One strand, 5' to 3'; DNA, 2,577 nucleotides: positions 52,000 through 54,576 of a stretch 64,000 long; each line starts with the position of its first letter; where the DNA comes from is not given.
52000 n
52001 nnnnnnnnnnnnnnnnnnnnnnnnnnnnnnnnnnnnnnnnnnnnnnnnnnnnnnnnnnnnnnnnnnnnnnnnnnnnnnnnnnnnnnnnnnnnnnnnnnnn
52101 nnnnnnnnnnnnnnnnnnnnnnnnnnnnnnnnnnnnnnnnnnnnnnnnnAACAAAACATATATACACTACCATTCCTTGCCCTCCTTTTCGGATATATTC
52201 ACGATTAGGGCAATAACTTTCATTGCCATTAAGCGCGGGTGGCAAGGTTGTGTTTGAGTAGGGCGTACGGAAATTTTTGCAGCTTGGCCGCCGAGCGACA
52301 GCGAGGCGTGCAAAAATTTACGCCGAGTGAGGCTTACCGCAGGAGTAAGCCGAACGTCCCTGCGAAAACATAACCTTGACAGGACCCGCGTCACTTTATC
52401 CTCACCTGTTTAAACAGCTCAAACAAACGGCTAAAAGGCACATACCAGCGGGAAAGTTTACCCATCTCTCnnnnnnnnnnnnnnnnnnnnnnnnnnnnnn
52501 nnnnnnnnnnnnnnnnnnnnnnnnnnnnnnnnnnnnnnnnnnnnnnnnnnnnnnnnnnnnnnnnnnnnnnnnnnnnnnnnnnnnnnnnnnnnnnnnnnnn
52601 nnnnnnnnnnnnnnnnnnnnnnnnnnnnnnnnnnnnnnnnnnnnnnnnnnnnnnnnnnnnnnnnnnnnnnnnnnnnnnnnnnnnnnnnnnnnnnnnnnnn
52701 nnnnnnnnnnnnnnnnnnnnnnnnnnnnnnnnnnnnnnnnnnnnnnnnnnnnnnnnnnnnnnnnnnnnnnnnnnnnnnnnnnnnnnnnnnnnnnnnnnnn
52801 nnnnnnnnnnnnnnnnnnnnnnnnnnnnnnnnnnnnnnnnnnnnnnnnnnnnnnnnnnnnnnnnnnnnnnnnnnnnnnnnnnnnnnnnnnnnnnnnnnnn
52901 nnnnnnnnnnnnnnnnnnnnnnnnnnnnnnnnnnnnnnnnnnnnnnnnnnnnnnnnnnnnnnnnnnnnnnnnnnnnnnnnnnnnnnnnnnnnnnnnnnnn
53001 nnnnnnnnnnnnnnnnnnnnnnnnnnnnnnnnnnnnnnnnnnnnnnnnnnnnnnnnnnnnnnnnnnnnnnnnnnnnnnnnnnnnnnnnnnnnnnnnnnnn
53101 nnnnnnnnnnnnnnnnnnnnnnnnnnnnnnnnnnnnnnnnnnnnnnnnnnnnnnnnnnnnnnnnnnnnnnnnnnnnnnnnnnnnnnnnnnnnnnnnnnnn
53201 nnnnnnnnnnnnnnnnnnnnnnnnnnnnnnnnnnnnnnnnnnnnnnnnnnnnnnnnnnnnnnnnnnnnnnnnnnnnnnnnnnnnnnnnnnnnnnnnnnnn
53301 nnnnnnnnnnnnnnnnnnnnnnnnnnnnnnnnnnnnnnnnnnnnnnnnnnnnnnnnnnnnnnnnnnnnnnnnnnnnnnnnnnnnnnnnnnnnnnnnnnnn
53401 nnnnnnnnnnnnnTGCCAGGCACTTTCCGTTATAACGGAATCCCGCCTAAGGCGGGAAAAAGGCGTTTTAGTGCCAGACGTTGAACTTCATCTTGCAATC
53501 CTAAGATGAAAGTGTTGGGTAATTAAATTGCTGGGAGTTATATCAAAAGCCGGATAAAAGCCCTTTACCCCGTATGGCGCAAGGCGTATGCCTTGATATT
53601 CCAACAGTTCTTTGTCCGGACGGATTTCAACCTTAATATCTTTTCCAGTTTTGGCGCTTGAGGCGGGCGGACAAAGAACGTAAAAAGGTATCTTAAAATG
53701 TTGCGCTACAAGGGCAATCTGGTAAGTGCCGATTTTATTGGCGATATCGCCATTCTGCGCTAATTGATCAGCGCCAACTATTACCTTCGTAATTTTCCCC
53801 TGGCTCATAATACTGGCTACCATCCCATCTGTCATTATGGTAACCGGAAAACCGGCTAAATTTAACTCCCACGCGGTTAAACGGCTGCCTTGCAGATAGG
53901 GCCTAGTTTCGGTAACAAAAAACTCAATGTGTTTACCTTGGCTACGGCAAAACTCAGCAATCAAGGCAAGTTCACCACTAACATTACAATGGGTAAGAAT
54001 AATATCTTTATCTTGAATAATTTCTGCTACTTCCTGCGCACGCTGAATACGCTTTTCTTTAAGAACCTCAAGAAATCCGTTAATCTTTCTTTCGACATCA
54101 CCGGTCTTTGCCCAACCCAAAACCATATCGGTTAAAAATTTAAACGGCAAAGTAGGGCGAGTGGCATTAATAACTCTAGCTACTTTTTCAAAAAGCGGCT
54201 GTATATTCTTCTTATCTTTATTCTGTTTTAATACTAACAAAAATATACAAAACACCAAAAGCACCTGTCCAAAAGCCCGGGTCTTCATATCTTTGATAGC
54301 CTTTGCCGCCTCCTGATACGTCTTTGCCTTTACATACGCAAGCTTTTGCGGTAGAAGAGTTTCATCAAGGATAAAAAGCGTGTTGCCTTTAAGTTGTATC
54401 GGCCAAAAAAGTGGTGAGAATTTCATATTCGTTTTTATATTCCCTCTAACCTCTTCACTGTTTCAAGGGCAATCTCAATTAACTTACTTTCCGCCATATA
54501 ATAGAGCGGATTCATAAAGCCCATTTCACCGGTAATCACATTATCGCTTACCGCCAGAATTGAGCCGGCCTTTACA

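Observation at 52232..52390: Duplicated about 160-bp GC-rich hairpin element with a compensatory base-pair change between copies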

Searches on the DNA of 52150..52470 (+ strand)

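Call 18: search_rna_families(source=window, start=52150, end=52470, threshold=evalue, max_evalue=10)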
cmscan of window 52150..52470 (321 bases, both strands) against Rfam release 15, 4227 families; matches with E-value up to 10: 1.
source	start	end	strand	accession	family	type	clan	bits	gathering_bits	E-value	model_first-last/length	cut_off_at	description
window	52450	52461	-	RF01792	eiav_FSE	Cis-reg; frameshift_element;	-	9.8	40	9.8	1-35/35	no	ribosomal frameshift site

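Call 35: search_dna_similar(query=window:52232-52390:+, collection=plasmids, mode=distant, max_evalue=0.01)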
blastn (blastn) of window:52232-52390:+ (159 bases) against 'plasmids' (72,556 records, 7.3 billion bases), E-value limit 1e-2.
No match.

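Call 36: search_dna_similar(query=window:52232-52390:+, collection=phages, mode=distant, max_evalue=0.01)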
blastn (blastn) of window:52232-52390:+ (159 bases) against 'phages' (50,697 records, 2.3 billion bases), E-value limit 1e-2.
No match.

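Call 59: build_rna_model(alignment_id=A3)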
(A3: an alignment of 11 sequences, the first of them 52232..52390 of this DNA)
Model R1 built from alignment A3 (11 sequences, 162 columns); structure: RNAalifold consensus.
model positions 159; base pairs 55; branch points 1; effective number of sequences 0.65; information 0.59 bits per position. Calibrated on 0.2 Mb of random sequence (short: E-values are rough).
structure used (alignment columns):
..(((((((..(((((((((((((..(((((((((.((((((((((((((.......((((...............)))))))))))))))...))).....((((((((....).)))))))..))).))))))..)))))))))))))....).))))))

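Call 60: search_with_rna_model(model_id=R1, sources=[window, L003, L005, L008, L012, L014, L016, L017, L019, L020, L021, L025, L027, L028, L018, L030, L031, L032, L033, L034, L035, L036, L037, L038], max_evalue=1)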
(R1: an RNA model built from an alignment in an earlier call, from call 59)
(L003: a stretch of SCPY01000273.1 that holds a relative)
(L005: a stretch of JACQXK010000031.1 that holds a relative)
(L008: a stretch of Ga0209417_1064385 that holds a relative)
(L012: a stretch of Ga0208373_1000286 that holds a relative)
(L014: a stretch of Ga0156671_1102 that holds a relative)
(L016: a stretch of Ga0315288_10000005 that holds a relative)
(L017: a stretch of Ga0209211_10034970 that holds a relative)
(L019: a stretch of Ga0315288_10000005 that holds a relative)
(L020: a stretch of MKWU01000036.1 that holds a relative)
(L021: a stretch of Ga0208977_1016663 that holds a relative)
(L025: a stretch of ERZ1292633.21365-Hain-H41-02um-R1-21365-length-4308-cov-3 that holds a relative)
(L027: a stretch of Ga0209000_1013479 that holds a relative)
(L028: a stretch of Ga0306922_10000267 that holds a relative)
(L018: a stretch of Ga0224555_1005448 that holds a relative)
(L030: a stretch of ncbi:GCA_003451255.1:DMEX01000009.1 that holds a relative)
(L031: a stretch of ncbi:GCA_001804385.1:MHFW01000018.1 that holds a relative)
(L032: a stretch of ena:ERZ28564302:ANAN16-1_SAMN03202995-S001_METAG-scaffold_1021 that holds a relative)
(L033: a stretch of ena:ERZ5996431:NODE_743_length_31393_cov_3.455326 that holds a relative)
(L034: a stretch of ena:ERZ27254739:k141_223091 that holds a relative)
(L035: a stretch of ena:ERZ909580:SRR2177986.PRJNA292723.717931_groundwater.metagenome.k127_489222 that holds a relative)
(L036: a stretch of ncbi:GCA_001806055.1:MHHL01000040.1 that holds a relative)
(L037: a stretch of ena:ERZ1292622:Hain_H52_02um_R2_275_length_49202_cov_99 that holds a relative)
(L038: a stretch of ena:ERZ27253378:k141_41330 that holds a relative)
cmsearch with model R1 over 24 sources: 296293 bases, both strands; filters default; matches with E-value up to 1: 49.
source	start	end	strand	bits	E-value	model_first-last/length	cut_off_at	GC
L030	10777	10936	-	189.8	3.9e-41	1-159/159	no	0.6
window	52232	52390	+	188.8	6.6e-41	1-159/159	no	0.57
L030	16327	16485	-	188.8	6.6e-41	1-159/159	no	0.57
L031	16020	16178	-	188.8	6.6e-41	1-159/159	no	0.57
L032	11201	11359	-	188.8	6.6e-41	1-159/159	no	0.57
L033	9737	9895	-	188.8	6.6e-41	1-159/159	no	0.57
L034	8927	9085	-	188.8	6.6e-41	1-159/159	no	0.57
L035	7042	7200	-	188.8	6.6e-41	1-159/159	no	0.57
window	57781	57940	+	188.2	9.2e-41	1-159/159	no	0.61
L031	10553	10712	-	188.2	9.2e-41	1-159/159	no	0.61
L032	5654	5813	-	188.2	9.2e-41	1-159/159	no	0.61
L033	4187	4346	-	188.2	9.2e-41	1-159/159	no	0.61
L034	3377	3536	-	188.2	9.2e-41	1-159/159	no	0.61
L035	1492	1651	-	187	1.7e-40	1-159/159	no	0.61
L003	311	468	+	183.9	9e-40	1-159/159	no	0.58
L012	4410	4567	-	181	4.1e-39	1-159/159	no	0.56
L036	10008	10163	-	179.9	7.4e-39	1-159/159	no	0.6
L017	434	593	+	179.5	9.2e-39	1-159/159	no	0.58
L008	1345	1500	+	178.7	1.4e-38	1-159/159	no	0.62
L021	519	674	-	178.7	1.4e-38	1-159/159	no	0.62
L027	2416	2571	-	178.7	1.4e-38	1-159/159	no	0.62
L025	1097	1252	-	167.7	4.9e-36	1-159/159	no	0.6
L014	147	308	+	165.6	1.5e-35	1-159/159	no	0.6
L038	7876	8044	-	80.7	5.6e-16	1-159/159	no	0.5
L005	2125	2380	+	38.1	3.9e-06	1-159/159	no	0.56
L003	313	470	-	28.1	0.00078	1-159/159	no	0.58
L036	10006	10161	+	26.3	0.002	1-159/159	no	0.61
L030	10775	10934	+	24.5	0.0053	1-159/159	no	0.61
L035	1490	1649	+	24.1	0.0066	1-159/159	no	0.62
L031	10551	10710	+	24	0.0068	1-159/159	no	0.61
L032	5652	5811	+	24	0.0068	1-159/159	no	0.61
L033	4185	4344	+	24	0.0068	1-159/159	no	0.61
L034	3375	3534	+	24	0.0068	1-159/159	no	0.61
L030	16325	16483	+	22.7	0.014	1-159/159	no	0.57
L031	16018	16176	+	22.7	0.014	1-159/159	no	0.57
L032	11199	11357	+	22.7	0.014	1-159/159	no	0.57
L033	9735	9893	+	22.7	0.014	1-159/159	no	0.57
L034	8925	9083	+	22.7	0.014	1-159/159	no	0.57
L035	7040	7198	+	22.7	0.014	1-159/159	no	0.57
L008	1347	1502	-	22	0.02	1-159/159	no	0.63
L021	517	672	+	22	0.02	1-159/159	no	0.63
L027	2414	2569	+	22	0.02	1-159/159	no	0.63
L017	436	595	-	21.9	0.021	1-159/159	no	0.59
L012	4408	4565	+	21.6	0.025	1-159/159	no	0.57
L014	147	310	-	21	0.034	1-159/159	no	0.6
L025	1097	1248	+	17.5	0.22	1-159/159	no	0.6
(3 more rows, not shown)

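Call 61: search_with_rna_model(model_id=R1, source=L038, start=7700, end=8300, max_evalue=0.001, show_alignments=1)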
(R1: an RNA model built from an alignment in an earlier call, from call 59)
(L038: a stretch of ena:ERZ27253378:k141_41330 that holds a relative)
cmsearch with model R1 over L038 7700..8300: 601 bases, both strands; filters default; matches with E-value up to 0.001: 1.
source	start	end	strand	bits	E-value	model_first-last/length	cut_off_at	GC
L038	7876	8044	-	80.7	1.1e-18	1-159/159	no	0.5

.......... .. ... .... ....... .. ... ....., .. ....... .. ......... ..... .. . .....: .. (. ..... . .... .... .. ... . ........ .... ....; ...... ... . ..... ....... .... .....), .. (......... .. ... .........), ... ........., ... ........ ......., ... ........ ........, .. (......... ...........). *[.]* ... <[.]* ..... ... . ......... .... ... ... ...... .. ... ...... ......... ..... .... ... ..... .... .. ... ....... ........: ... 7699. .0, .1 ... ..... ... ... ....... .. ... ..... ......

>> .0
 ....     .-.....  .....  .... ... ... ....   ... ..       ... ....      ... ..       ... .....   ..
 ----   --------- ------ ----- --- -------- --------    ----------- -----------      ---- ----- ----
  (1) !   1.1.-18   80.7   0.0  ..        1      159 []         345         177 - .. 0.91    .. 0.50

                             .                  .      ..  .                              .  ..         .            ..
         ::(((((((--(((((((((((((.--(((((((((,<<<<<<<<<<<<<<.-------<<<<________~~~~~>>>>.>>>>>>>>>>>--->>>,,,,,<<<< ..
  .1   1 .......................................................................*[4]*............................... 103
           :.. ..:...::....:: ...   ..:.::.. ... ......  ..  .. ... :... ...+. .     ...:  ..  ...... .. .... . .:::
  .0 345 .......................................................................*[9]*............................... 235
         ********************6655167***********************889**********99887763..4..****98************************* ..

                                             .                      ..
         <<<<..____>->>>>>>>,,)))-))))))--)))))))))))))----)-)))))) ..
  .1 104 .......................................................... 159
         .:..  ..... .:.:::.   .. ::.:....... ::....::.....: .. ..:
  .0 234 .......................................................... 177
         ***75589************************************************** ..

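Call 70: search_with_rna_model(model_id=R1, sources=[L037, L039, L040, L041, L019, L016], max_evalue=1, filters=off)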
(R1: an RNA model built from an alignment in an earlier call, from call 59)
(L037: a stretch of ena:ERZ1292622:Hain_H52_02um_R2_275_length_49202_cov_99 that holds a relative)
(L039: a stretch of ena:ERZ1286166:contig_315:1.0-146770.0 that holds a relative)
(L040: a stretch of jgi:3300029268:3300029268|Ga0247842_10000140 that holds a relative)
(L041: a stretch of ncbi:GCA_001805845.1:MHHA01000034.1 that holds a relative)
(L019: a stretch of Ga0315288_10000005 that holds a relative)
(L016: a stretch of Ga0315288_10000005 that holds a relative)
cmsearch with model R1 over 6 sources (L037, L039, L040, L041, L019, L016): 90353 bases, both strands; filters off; matches with E-value up to 1: 6.
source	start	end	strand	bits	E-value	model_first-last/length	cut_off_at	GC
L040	7762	7933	+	64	1.2e-12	1-159/159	no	0.62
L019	3336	3404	+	47.3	8.7e-09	1-159/159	no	0.59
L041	3903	3942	-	19.7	0.02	1-159/159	no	0.65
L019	3338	3406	-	13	0.71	1-159/159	no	0.59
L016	4732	4794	-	13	0.72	1-159/159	no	0.54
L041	1000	1077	+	12.5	0.93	1-159/159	no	0.42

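Call 71: search_with_rna_model(model_id=R1, source=L040, start=6900, end=8350, max_evalue=1, filters=off, show_alignments=2)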
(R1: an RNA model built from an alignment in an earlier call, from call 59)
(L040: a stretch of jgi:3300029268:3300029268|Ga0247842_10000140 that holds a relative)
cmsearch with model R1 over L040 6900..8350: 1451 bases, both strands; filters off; matches with E-value up to 1: 1.
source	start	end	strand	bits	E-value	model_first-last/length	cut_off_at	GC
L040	7762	7933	+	64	2e-14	1-159/159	no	0.62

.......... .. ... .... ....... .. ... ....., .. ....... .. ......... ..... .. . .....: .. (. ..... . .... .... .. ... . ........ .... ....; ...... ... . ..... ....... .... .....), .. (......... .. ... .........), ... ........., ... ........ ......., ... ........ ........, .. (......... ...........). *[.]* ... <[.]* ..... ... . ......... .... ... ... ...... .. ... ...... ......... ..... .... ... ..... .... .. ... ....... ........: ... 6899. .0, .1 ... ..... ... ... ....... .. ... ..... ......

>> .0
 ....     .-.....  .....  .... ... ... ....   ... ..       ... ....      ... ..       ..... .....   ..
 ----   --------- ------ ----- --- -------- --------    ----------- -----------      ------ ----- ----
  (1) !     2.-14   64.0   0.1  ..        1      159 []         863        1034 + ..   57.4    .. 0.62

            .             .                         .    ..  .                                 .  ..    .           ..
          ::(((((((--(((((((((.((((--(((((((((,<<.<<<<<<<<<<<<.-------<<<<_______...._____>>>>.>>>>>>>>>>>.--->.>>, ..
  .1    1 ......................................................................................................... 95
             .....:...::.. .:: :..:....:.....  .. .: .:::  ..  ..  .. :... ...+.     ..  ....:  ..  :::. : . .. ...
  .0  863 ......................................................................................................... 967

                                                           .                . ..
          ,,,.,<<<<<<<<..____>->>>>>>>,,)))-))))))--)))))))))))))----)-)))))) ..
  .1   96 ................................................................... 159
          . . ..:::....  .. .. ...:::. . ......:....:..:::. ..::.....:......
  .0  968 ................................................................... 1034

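Call 73: search_with_rna_model(model_id=R1, sources=[window, L003, L012, L014, L017, L021, L025, L030, L035, L036, L038, L040], max_evalue=1e-8, make_alignment=true)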
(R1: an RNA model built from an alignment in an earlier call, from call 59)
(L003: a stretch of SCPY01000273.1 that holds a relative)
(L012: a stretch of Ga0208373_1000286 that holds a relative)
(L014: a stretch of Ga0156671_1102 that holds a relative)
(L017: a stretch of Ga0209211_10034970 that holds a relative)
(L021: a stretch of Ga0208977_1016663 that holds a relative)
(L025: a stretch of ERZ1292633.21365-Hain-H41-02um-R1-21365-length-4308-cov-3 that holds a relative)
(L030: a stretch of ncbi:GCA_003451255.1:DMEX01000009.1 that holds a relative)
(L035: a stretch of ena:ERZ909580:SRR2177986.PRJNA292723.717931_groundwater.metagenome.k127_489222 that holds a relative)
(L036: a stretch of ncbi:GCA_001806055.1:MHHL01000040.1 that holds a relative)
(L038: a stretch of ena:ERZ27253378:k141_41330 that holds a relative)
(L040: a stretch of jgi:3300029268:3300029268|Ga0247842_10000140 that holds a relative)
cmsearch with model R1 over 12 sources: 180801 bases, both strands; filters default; matches with E-value up to 1e-8: 15.
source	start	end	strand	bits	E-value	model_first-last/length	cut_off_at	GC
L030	10777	10936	-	189.8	2.4e-41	1-159/159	no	0.6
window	52232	52390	+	188.8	4e-41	1-159/159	no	0.57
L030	16327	16485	-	188.8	4e-41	1-159/159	no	0.57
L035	7042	7200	-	188.8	4e-41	1-159/159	no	0.57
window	57781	57940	+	188.2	5.6e-41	1-159/159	no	0.61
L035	1492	1651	-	187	1.1e-40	1-159/159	no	0.61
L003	311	468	+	183.9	5.5e-40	1-159/159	no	0.58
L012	4410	4567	-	181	2.5e-39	1-159/159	no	0.56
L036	10008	10163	-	179.9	4.5e-39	1-159/159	no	0.6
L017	434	593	+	179.5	5.6e-39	1-159/159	no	0.58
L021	519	674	-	178.7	8.5e-39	1-159/159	no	0.62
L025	1097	1252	-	167.7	3e-36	1-159/159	no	0.6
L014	147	308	+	165.6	9.4e-36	1-159/159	no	0.6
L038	7876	8044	-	80.7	3.4e-16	1-159/159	no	0.5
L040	7762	7933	+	64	2.5e-12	1-159/159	no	0.62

Alignment A7: 15 matches aligned to the model, 182 columns, each read 5' to 3' on its own strand. Consensus structure (alignment columns), stored with it:
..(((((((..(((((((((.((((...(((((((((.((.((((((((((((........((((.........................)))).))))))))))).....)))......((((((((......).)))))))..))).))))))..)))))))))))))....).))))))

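Call 100: search_with_rna_model(model_id=R1, source=L016, start=2800, end=3900, max_evalue=10, filters=off, show_alignments=3)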
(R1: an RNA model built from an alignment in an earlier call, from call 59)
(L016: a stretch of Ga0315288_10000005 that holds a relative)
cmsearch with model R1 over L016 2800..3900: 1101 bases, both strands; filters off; matches with E-value up to 10: 15.
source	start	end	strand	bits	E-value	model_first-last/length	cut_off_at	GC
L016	2933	3066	+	7.1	0.2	1-159/159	no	0.63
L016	3000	3031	-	3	1.8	1-159/159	no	0.78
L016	3724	3799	+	2.9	1.9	1-159/159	no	0.54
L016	3558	3590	+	2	3.1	1-159/159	no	0.52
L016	3138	3169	-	1.4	4.2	1-159/159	no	0.38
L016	3754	3775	-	1.4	4.3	1-159/159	no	0.64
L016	3281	3304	+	1.1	5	1-159/159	no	0.42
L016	3408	3438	-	0.6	6.4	1-159/159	no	0.16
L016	2815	2844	-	0.5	6.8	1-159/159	no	0.3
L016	3036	3056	-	0.4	7.2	1-159/159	no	0.67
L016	3560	3592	-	0.2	7.8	1-159/159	no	0.52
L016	3609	3649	+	0.1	8.4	1-159/159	no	0.34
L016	2893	2932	+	0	8.8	1-159/159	no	0.4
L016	3671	3705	-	0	9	1-159/159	no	0.34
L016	3393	3452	+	-0.1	9.3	1-159/159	no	0.22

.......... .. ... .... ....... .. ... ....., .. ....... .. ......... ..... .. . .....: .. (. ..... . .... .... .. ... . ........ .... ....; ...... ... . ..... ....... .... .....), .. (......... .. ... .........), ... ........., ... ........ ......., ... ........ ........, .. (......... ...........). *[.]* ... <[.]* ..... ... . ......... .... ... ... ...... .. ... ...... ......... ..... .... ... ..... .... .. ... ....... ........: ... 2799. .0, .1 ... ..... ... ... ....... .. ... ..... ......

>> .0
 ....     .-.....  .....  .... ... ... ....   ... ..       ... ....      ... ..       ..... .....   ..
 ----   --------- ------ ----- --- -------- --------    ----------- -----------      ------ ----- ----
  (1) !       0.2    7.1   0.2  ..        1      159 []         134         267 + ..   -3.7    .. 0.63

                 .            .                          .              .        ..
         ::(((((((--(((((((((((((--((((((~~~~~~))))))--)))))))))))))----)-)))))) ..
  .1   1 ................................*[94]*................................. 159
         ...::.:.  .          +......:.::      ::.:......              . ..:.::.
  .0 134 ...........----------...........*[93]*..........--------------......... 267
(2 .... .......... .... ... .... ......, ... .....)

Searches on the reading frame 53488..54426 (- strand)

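Call 25: search_protein_families(library=pfam, proteins=[window:53488-54426:-], max_evalue=0.001)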
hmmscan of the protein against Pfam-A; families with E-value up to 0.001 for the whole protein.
window:53488-54426:- (312 aa): 1 family
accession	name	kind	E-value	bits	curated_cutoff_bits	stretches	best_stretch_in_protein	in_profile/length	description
PF01008.23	IF-2B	-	7.1e-54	183.4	22.4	1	110-304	77-270/280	Initiation factor 2 subunit family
